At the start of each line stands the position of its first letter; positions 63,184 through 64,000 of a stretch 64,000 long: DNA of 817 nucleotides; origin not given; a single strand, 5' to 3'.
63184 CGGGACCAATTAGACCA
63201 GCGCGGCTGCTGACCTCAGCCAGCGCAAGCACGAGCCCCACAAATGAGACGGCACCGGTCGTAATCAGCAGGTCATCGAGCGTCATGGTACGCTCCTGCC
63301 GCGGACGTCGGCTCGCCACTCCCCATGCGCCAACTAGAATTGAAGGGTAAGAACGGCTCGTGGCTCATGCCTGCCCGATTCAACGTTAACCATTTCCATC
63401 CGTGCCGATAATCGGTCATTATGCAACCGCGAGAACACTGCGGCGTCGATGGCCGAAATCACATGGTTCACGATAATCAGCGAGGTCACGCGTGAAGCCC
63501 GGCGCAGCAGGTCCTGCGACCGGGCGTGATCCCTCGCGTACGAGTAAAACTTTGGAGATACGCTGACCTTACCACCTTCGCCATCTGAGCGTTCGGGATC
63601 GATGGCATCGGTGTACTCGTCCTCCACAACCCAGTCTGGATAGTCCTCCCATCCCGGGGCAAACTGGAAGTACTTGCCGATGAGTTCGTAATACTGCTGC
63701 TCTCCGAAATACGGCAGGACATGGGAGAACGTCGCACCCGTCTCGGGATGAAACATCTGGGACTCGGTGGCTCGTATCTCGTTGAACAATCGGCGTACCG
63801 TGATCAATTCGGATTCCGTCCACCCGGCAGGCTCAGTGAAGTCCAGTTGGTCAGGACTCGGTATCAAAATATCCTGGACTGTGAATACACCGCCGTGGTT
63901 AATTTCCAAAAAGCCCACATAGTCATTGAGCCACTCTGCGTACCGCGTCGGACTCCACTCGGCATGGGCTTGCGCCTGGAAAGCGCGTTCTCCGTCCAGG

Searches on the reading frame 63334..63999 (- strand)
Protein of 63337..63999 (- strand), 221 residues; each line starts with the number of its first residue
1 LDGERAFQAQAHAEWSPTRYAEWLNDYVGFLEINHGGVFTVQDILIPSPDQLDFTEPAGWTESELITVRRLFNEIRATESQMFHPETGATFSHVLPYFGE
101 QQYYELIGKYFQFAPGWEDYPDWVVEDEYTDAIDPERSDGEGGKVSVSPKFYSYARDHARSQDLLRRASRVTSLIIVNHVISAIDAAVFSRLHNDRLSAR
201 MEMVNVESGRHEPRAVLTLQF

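Call 12: search_protein_families(library=pfam, proteins=[window:63334-63918:-], max_evalue=0.01)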
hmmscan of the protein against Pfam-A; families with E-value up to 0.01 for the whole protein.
window:63334-63918:- (194 aa): 0 families

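Call 14: search_protein_families(library=ncbifam, proteins=[window:63334-63918:-], max_evalue=0.001)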
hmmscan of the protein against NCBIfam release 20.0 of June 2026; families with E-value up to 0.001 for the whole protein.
window:63334-63918:- (194 aa): 0 families

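Call 25: search_protein_families(library=pfam, proteins=[window:63337-63999:-], max_evalue=0.00001)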
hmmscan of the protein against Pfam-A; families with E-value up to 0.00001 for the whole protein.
window:63337-63999:- (221 aa): 0 families

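Call 58: find_related_loci(query=window:63337-63999:-, collection=metagenome_contigs, flank=3000)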
Query window:63337-63999:- (221 aa) in metagenome_contigs; peptide patterns used: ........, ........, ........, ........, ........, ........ (x = any residue, [..] = any of these).
65 stretches matched a pattern; 12 encode a relative of the query (tblastn E <= 1e-3); 12 distinct loci.
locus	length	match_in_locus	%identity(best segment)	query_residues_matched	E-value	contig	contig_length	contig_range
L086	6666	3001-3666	51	2-221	2e-72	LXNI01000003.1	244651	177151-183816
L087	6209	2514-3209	50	1-221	2e-71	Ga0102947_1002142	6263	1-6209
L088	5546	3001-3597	54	2-201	3e-68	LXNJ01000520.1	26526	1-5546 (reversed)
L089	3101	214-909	47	1-221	1e-67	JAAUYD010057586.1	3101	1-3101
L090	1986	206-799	45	2-221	2e-51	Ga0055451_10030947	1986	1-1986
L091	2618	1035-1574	43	2-203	2e-45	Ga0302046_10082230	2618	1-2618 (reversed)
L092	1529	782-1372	40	3-221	3e-45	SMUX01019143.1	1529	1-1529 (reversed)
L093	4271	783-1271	29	7-206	4e-23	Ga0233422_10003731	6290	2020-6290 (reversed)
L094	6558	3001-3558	30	2-221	1e-21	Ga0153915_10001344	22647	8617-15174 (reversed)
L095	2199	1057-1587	32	2-209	2e-21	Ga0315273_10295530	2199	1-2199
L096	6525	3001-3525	35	7-203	1e-19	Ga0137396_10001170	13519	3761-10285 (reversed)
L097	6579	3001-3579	31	2-221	2e-18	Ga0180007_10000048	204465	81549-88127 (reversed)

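Call 64: search_protein_families(library=ncbifam, proteins=[window:63337-63999:-], max_evalue=1)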
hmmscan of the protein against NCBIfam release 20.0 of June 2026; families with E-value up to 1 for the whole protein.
window:63337-63999:- (221 aa): 0 families
